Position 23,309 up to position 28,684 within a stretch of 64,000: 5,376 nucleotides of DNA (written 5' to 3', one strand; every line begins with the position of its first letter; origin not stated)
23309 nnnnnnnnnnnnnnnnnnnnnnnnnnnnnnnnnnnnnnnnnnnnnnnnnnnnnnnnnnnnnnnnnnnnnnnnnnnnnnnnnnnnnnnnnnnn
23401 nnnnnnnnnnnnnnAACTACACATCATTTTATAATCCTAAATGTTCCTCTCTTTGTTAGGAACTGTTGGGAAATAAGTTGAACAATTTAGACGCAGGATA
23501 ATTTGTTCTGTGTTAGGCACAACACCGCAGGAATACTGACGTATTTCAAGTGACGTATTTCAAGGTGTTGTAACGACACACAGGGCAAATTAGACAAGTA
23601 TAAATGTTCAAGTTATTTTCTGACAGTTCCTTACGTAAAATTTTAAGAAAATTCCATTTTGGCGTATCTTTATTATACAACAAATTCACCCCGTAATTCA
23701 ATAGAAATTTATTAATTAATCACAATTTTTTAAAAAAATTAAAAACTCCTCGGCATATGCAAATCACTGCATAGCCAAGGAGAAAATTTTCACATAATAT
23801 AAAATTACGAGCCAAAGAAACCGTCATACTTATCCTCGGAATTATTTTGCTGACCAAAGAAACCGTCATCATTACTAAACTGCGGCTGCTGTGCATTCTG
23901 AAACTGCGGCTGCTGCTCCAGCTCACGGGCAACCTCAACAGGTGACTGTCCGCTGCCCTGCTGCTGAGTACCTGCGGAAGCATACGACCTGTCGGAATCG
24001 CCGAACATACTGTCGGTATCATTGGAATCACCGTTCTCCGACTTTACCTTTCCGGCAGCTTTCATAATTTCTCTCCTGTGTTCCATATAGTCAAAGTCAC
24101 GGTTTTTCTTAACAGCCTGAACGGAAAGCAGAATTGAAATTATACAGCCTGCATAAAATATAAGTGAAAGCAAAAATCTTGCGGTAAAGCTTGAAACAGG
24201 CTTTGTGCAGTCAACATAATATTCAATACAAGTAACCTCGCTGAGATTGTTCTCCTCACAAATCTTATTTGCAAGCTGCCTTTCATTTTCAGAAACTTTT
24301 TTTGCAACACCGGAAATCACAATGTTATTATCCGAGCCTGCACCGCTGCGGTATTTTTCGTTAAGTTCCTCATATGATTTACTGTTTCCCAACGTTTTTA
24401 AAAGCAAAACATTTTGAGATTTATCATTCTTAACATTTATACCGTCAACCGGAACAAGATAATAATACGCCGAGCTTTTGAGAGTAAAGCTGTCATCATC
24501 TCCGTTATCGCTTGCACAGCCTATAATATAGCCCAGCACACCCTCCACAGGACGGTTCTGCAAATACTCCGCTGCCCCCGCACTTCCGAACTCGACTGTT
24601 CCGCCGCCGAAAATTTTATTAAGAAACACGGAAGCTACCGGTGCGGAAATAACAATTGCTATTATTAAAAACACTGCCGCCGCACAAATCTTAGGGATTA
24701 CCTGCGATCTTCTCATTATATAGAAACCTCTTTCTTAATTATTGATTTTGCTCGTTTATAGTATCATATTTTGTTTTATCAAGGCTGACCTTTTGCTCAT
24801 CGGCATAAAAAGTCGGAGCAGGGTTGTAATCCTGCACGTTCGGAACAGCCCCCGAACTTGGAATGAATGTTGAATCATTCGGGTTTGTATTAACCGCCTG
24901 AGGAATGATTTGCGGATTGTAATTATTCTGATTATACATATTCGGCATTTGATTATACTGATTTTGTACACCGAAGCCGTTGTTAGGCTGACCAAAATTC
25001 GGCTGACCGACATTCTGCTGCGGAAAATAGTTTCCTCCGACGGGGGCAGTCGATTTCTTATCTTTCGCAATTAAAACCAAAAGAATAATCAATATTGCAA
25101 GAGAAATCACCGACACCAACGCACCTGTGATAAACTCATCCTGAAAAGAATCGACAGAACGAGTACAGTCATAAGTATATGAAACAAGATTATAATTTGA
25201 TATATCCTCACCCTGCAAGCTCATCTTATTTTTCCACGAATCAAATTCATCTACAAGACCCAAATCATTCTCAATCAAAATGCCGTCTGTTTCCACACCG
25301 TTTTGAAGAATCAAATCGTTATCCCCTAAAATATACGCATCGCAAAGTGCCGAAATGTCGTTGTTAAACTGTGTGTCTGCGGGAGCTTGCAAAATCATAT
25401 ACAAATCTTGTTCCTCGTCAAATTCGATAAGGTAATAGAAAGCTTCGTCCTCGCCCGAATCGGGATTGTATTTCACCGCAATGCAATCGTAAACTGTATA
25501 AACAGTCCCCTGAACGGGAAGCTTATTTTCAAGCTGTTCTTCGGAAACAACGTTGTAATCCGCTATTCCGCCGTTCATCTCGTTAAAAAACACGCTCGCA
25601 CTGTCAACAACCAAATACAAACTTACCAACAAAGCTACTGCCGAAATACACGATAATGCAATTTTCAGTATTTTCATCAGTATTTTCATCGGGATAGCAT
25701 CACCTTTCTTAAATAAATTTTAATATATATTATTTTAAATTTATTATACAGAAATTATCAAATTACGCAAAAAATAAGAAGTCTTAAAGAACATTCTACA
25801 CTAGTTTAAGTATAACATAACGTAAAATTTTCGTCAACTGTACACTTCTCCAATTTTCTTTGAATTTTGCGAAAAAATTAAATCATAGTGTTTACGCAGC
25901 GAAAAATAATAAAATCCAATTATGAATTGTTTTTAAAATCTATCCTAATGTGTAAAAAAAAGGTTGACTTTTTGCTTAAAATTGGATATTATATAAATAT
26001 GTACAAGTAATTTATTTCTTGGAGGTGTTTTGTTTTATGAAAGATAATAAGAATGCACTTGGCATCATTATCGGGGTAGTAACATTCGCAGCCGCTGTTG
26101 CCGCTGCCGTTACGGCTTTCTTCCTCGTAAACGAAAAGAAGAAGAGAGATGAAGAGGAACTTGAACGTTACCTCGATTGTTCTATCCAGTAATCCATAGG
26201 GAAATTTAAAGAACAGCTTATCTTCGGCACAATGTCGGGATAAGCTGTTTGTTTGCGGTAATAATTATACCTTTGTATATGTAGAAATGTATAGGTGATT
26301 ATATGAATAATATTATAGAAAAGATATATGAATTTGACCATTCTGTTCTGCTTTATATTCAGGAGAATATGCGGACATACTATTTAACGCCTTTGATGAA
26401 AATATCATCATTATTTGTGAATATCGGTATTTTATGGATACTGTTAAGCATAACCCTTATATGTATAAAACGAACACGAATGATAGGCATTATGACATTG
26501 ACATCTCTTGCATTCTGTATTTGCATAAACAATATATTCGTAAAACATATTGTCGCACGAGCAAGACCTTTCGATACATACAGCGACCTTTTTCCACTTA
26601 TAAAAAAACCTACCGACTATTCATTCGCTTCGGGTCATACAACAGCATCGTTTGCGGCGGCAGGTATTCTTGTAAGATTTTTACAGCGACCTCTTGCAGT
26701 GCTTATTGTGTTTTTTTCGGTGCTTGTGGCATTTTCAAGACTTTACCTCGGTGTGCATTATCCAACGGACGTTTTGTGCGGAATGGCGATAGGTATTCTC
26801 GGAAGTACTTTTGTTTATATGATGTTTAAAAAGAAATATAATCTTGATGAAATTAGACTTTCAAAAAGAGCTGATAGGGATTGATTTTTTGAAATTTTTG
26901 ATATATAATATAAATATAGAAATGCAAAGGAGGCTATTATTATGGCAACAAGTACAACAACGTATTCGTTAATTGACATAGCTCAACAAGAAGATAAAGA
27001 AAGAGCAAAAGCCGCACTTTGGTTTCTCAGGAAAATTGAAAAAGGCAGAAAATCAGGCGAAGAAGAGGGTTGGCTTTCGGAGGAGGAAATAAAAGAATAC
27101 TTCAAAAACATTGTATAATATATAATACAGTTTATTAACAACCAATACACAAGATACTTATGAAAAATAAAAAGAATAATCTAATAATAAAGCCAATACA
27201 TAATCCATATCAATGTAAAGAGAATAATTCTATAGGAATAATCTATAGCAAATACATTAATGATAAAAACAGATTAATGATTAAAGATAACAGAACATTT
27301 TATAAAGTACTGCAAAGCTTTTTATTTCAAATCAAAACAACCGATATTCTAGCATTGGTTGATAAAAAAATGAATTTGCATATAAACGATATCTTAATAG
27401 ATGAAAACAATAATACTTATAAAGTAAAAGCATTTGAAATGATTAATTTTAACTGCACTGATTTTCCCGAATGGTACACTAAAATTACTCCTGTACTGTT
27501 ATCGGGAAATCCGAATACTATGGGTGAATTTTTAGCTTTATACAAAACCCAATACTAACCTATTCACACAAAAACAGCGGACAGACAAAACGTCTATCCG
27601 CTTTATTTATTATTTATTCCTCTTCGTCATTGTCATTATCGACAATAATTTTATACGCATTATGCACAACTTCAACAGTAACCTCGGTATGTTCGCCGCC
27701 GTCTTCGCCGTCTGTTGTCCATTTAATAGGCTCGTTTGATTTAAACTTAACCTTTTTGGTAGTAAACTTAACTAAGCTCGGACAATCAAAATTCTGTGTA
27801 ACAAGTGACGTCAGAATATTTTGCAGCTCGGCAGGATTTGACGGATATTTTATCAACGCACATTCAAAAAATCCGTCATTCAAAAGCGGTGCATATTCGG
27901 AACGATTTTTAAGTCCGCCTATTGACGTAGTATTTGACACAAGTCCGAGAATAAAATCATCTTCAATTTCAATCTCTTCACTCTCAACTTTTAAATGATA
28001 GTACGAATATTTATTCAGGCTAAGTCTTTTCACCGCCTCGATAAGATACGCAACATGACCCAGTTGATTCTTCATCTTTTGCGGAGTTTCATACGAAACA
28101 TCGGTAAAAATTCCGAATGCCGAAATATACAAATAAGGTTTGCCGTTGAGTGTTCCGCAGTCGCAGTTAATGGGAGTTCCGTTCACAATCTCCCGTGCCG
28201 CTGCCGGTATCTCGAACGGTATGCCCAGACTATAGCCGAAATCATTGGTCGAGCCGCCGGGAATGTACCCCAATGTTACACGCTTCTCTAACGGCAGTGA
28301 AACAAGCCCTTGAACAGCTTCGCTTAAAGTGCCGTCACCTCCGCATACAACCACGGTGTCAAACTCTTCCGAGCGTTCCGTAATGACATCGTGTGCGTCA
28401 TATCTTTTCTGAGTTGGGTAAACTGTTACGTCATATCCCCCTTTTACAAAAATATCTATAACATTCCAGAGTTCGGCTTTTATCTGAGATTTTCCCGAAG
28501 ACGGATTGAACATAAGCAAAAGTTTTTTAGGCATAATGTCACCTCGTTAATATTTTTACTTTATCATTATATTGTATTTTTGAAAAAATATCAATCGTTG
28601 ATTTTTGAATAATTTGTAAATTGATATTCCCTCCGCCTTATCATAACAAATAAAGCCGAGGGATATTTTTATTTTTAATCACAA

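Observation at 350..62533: Dense MITE-like family: 10 copies in 64 kb, ~31-bp TIRs, invariant 3-bp TAA/TTA target duplication, no transposase in window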

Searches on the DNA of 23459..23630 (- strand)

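Call 40: search_dna_similar(query=window:23459-23630:-, collection=plasmids, mode=distant, max_evalue=10, max_rows=30)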
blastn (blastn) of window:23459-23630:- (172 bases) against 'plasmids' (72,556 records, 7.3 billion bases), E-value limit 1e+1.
Records with a match: 24; places in all: 24; records where one place covers at least 80% of the query: 0.
Best place of each record, by identity: >=99% 24.
By first word of the organism name: Klebsiella 12; Enterococcus 7; Enterobacter 3; Bacillus 1; Escherichia 1.
By predicted mobility (MOB-suite, as given by PLSDB): conjugative 18; mobilizable 4; non-mobilizable 2.
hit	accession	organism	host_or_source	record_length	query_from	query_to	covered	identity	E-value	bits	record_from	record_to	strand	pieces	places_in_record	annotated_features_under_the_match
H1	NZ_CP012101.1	Bacillus thuringiensis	whole organism,soil sample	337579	2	23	13%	100.0%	5e-1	41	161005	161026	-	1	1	RICIN domain-containing protein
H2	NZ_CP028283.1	Enterococcus faecalis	Homo sapiens,eye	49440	21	41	12%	100.0%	2e+0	39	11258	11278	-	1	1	excinuclease ABC subunit C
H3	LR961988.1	Enterococcus faecalis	-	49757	21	41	12%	100.0%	2e+0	39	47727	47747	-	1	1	record has no annotation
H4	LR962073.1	Enterococcus faecalis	-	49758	21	41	12%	100.0%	2e+0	39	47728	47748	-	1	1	record has no annotation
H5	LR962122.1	Enterococcus faecalis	-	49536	21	41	12%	100.0%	2e+0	39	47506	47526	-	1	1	record has no annotation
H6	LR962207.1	Enterococcus faecalis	-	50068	21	41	12%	100.0%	2e+0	39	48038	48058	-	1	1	record has no annotation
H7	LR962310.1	Enterococcus faecalis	-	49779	21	41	12%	100.0%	2e+0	39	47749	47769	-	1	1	record has no annotation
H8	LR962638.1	Enterococcus faecalis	-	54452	21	41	12%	100.0%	2e+0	39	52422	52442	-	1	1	record has no annotation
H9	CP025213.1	Klebsiella pneumoniae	Homo sapiens,blie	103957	83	102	12%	100.0%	6e+0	37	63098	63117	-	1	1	none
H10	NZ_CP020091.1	Enterobacter cloacae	Homo sapiens,urine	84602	83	102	12%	100.0%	6e+0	37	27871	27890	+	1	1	hypothetical protein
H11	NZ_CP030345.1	Enterobacter hormaechei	-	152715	83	102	12%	100.0%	6e+0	37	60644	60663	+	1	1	hypothetical protein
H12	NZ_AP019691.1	Klebsiella quasipneumoniae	-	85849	83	102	12%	100.0%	6e+0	37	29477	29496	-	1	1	hypothetical protein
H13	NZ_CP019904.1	Escherichia coli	Homo sapiens,human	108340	83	102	12%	100.0%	6e+0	37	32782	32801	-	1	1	hypothetical protein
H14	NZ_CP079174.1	Klebsiella pneumoniae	Homo sapiens,urine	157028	83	102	12%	100.0%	6e+0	37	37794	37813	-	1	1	hypothetical protein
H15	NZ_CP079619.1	Klebsiella pneumoniae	Homo sapiens,Pus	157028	83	102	12%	100.0%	6e+0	37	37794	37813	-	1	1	hypothetical protein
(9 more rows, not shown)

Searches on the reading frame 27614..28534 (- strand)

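Call 95: search_protein_families(library=pfam, proteins=[window:27614-28534:-], max_evalue=0.00001)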
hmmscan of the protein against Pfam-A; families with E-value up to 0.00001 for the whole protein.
window:27614-28534:- (306 aa): 1 family
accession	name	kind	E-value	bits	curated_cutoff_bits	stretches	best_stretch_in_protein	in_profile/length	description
PF00781.29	DAGK_cat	-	3.2e-29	101.5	23.6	1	4-128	1-124/125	Diacylglycerol kinase catalytic domain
